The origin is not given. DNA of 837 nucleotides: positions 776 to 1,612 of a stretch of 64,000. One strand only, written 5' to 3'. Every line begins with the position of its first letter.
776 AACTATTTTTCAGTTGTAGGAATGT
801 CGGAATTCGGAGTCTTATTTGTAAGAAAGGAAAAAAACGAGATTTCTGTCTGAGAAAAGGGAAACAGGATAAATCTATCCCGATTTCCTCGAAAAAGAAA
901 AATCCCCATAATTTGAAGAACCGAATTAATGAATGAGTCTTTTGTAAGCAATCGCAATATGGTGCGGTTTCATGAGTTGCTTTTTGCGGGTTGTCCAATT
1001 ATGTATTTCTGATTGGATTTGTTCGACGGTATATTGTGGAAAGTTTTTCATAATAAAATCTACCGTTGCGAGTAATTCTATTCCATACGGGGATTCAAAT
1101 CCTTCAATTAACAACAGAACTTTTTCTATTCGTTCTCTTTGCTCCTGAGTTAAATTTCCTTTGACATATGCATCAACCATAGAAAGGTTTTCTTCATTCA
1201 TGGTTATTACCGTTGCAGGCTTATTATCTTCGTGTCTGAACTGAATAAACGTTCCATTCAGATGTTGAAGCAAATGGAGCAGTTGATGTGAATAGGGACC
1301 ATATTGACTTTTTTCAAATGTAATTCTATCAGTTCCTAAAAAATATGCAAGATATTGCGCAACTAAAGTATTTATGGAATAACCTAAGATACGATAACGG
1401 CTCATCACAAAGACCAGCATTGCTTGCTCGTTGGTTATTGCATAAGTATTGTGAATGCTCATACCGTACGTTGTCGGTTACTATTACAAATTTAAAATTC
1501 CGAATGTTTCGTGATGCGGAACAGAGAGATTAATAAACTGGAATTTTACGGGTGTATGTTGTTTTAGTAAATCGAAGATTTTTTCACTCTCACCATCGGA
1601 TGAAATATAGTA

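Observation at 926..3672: Compact four-gene nuclease module, a candidate novel defence or toxin system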

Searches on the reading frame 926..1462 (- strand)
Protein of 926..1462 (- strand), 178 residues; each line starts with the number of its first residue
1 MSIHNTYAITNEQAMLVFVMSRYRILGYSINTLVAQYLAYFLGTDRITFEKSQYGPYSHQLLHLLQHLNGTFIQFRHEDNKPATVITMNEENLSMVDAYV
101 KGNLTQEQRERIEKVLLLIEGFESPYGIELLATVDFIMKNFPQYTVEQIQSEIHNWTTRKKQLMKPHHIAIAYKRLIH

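Call 3: search_protein_families(library=pfam, proteins=[window:926-1462:-], max_evalue=1)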
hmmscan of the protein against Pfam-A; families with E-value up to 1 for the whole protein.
window:926-1462:- (178 aa): 2 families
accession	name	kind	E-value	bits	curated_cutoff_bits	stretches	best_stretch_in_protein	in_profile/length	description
PF13274.11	SocA_Panacea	-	0.075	14.4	25.7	1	48-116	24-91/113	Antitoxin SocA-like, Panacea domain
PF21862.1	CiaD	-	0.16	12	27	1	113-154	13-53/54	CiaD-like protein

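Call 4: search_protein_families(library=padloc, proteins=[window:926-1462:-], max_evalue=1)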
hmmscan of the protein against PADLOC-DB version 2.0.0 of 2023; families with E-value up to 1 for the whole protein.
window:926-1462:- (178 aa): 1 family
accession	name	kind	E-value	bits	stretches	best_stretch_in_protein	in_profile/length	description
PDLC02990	DarG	-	8.8e-36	122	1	7-176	159-325/329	-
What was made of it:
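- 926..1462 (-): geneC: standalone DarG C-terminal (DarT-sequestering, distantly Panacea-like) antitoxin domain. It has no macrodomain and there is no DarT in the window. PADLOC DarG 8.8e-36, positions 159-325 of 329 (call 4).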

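Call 5: search_protein_families(library=ncbifam, proteins=[window:926-1462:-], max_evalue=1)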
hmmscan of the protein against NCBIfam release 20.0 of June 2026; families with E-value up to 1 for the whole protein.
window:926-1462:- (178 aa): 1 family
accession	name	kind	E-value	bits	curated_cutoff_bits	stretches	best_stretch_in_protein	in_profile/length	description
NF048014.1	antitoxin_DarG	equivalog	3e-36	125.4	250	1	6-176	163-338/338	type II toxin-antitoxin system antitoxin DNA ADP-ribosyl glycohydrolase DarG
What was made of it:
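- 926..1462 (-): NCBIfam antitoxin_DarG 3e-36, aligned to model positions 163-338 of 338, and below the full-length cutoff (call 5).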

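Call 6: search_protein_families(library=phrogs, proteins=[window:926-1462:-], max_evalue=0.1)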
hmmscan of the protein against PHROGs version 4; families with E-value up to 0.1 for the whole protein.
window:926-1462:- (178 aa): 1 family
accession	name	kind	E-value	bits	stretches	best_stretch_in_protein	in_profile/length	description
phrog_16709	-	unknown function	0.09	13.8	1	25-47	3-25/27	-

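Call 7: search_solved_structures(query=window:926-1462:-, max_evalue=1, show_alignments=2)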
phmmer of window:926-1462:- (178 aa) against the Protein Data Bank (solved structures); distinct sequences matched with E-value up to 1: 1.
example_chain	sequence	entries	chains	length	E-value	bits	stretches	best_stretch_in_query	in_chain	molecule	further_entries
7yk3_B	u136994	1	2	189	9.1e-13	51.7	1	33-177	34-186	DNA ADP-ribosyl glycohydrolase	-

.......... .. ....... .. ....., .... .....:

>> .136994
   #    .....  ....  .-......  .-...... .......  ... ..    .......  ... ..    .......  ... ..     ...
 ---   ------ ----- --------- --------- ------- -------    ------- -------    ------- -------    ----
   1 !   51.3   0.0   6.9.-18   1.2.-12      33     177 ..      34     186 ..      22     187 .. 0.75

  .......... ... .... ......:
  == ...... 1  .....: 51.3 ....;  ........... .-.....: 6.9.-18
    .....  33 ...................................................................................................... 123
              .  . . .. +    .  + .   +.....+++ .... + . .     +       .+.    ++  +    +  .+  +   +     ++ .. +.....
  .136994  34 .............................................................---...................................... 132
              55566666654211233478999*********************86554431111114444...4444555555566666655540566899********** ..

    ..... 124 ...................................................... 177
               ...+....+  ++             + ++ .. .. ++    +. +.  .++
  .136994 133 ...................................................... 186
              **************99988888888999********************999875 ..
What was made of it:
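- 926..1462 (-): PDB 7yk3_B 9e-13 (call 7).
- On DarTG: NCBIfam 3e-36, PADLOC 8.8e-36, PDB 7yk3_B 9e-13 (calls 4, 5, 7).
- Checked: It matches the DarG C-terminal domain (calls 4, 5, 7).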

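Call 21: find_homologous_proteins(query=window:926-1462:-, max_evalue=0.001)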
Query window:926-1462:- (178 aa): 21 proteins with E <= 0.001 among 43 candidates.
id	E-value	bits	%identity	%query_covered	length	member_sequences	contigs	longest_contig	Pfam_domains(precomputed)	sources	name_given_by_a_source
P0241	1.0e-112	392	100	100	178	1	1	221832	-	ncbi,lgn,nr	ncbi:MAG: hypothetical protein Q8L88_05320 [Bacteroidota bacterium]|nr:hypothetical protein [Bactero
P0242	1.8e-50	189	52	99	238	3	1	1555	-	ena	-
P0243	5.8e-50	187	51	94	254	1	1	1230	-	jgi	jgi:uncharacterized protein YwgA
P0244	2.1e-49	186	53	94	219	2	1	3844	-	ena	-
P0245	1.4e-45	173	52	94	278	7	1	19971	-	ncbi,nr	ncbi:MAG: hypothetical protein PWQ06_838 [Anaerophaga sp.]|nr:hypothetical protein [Anaerophaga sp.]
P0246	4.9e-45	171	49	98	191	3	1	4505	-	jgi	jgi:uncharacterized protein YwgA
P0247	1.3e-44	170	52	94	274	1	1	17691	-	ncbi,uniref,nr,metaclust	ncbi:hypothetical protein [Anaerophaga thermohalophila]|uniref:hypothetical protein n=1 Tax=Anaeroph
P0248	2.5e-44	169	51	91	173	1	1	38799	-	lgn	-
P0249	6.2e-44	168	55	79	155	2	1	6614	-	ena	-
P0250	1.8e-43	166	51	95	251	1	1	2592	PF01661.28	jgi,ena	-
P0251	6.6e-43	164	46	96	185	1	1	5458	-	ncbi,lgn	ncbi:MAG: hypothetical protein ACLFVR_15895 [Thiohalospira sp.]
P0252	3.4e-42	162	53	85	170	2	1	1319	-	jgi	jgi:hypothetical protein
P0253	7.6e-41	158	47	95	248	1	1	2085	-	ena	-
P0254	2.0e-35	140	50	83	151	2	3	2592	-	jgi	-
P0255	5.5e-32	129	52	73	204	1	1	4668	-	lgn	-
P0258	1.5e-24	105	38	92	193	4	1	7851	-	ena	-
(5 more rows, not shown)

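Call 30: find_encoding_contigs(protein=P0248, flank=4000, max_places=3)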
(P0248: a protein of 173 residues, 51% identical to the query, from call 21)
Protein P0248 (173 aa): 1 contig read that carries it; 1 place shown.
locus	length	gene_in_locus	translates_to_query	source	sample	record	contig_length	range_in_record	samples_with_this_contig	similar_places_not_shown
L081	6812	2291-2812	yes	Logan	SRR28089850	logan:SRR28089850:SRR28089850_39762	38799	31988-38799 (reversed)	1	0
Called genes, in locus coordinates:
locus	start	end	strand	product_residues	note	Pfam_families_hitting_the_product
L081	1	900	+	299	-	?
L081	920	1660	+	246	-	PF00754:F5_F8_type_C, PF22633:F5_F8_type_C_2, PF18962:Por_Secre_tail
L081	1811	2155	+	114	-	PF14487:DarT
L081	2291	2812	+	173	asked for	-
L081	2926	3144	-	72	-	PF11127:YgaP-like_TM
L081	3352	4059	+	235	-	PF07638:Sigma70_ECF (weak), PF04542:Sigma70_r2, PF08281:Sigma70_r4_2, PF04545:Sigma70_r4, PF22233:PhyR_sigma-like (weak)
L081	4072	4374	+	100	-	-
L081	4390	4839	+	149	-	PF13801:Metal_resist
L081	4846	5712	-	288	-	-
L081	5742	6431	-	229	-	-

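Call 31: find_encoding_contigs(protein=P0245, flank=4000, max_places=3)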
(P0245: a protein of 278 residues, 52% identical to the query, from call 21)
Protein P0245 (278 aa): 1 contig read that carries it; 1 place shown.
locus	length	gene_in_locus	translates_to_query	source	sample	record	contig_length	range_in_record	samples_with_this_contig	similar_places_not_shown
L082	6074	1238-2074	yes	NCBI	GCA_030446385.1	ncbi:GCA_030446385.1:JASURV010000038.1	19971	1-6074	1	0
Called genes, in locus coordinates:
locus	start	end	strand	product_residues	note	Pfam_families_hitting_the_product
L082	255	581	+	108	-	PF01909:NTP_transf_2, PF18765:Polbeta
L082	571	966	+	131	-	PF05168:HEPN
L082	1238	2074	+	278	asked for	-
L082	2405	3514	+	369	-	PF02350:Epimerase_2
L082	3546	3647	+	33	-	-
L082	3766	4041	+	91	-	-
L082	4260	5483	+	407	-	PF03721:UDPG_MGDP_dh_N, PF00984:UDPG_MGDP_dh, PF03720:UDPG_MGDP_dh_C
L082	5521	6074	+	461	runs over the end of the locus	PF01943:Polysacc_synt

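Call 34: find_encoding_contigs(protein=P0250, flank=3000, max_places=3)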
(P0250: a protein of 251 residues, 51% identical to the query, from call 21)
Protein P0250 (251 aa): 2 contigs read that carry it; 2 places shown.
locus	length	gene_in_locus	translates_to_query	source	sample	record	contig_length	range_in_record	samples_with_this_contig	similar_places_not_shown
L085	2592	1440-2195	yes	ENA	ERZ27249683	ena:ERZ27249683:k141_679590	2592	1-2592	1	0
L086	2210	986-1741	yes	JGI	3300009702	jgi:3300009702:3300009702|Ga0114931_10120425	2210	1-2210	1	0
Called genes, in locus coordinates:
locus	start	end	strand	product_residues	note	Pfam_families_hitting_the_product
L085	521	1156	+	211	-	PF14487:DarT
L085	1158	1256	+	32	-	-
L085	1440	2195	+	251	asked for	PF01661:Macro (faint)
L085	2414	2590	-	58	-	?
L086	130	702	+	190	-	PF14487:DarT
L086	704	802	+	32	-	-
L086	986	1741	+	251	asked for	PF01661:Macro (faint)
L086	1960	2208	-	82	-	?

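Call 82: search_protein_families(library=pfam, alignment_id=A6, max_evalue=1)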
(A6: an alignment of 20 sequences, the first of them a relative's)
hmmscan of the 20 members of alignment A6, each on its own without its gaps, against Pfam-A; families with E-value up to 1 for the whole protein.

A. member 1, P0241 (178 aa): 2 families
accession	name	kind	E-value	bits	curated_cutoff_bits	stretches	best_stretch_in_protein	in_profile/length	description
PF13274.11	SocA_Panacea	-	0.075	14.4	25.7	1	48-116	24-91/113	Antitoxin SocA-like, Panacea domain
PF21862.1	CiaD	-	0.16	12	27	1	113-154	13-53/54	CiaD-like protein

B. families by the number of members that match (of 20 scanned): 15 families
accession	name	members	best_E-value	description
PF01661.27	Macro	7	2.8e-26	Macro domain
PF13274.11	SocA_Panacea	3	0.00067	Antitoxin SocA-like, Panacea domain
PF14527.11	LAGLIDADG_WhiA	2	0.024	WhiA LAGLIDADG-like domain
PF04223.18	CitF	2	0.1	Citrate lyase, alpha subunit (CitF)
PF20417.3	Gemin6_C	1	0.085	Gemin6 C-terminal domain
PF10607.14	CTLH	1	0.089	CTLH/CRA C-terminal to LisH motif domain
PF22267.1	MlrA_C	1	0.1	Transcriptional regulator MlrA, C-terminal domain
PF03100.22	CcmE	1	0.11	CcmE domain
PF06594.17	HCBP_related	1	0.12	Haemolysin-type calcium binding protein related domain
PF02186.21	TFIIE_beta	1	0.13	TFIIE beta subunit core domain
PF20240.3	DUF6597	1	0.13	Domain of unknown function (DUF6597)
PF21862.1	CiaD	1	0.16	CiaD-like protein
PF22292.1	DUF6965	1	0.16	Domain of unknown function (DUF6965)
PF06983.19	3-dmu-9_3-mt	1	0.16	3-demethylubiquinone-9 3-methyltransferase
PF01672.21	Plasmid_parti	1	0.21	Putative plasmid partition protein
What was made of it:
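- On Panacea (PanA) antitoxins: Three of 20 relatives hit, best E 6.7e-4 (call 82).
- Closest known: PanAT. Same: There is weak, recurring similarity between the DarG C-terminal family and Pfam SocA_Panacea (call 82).
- Three of 20 family members hit Pfam SocA_Panacea, best E 6.7e-4 (call 82).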

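Call 91: find_encoding_contigs(protein=P0251, flank=3000, max_places=2)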
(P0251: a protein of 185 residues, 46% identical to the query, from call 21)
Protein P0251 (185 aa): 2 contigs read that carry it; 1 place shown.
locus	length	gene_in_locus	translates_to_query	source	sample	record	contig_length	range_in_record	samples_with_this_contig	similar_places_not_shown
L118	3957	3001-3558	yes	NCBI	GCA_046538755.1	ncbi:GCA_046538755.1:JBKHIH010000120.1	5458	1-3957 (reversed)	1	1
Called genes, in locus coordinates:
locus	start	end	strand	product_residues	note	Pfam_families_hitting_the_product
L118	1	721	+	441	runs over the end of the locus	PF02844:GARS_N, PF01071:GARS_A, PF02843:GARS_C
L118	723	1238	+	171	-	PF13420:Acetyltransf_4 (weak), PF13302:Acetyltransf_3, PF00583:Acetyltransf_1, PF13673:Acetyltransf_10 (weak), PF13508:Acetyltransf_7, PF08445:FR47 (weak)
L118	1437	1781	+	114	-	-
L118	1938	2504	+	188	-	PF14487:DarT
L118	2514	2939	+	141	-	PF01661:Macro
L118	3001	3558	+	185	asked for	-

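Call 92: find_encoding_contigs(protein=P0258, flank=3000, max_places=2)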
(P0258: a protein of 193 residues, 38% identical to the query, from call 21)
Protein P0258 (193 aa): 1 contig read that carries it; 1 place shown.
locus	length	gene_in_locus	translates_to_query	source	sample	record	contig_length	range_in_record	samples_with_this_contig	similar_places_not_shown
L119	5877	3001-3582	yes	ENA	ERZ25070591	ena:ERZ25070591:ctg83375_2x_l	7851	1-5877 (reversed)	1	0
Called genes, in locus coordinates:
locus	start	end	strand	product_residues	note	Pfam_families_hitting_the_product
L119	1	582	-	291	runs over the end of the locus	PF13276:HTH_21, PF00665:rve, PF13683:rve_3, PF13333:rve_2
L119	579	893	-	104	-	PF01527:HTH_Tnp_1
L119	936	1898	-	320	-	PF13401:AAA_22 (faint), PF02463:SMC_N (weak), PF13175:AAA_15, PF13304:AAA_21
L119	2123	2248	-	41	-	-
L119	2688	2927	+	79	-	PF04255:DUF433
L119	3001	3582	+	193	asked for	-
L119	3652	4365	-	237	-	PF00072:Response_reg, PF04397:LytTR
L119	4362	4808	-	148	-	-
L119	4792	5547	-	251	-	PF06580:His_kinase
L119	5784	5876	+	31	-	?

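Call 93: find_encoding_contigs(protein=P0246, flank=3000, max_places=2)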
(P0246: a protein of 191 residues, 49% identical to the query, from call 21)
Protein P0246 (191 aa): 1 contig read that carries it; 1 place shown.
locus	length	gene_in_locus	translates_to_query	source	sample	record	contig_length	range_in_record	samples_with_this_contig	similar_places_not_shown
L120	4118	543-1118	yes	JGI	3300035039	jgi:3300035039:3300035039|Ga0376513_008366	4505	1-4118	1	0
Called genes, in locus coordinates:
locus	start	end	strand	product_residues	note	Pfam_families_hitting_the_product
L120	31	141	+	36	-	-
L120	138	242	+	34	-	-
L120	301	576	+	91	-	PF01661:Macro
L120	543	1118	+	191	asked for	-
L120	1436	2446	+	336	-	PF01408:GFO_IDH_MocA, PF02894:GFO_IDH_MocA_C, PF22725:GFO_IDH_MocA_C3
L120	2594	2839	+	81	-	-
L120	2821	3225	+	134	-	PF01850:PIN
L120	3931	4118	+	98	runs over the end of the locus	PF02350:Epimerase_2 (weak)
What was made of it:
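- Its relatives sit in DarT-DarG loci, often decaying ones (calls 30, 34, 91, 93). Its close relatives belong to DarT-DarG loci (calls 30, 34, 91, 93).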
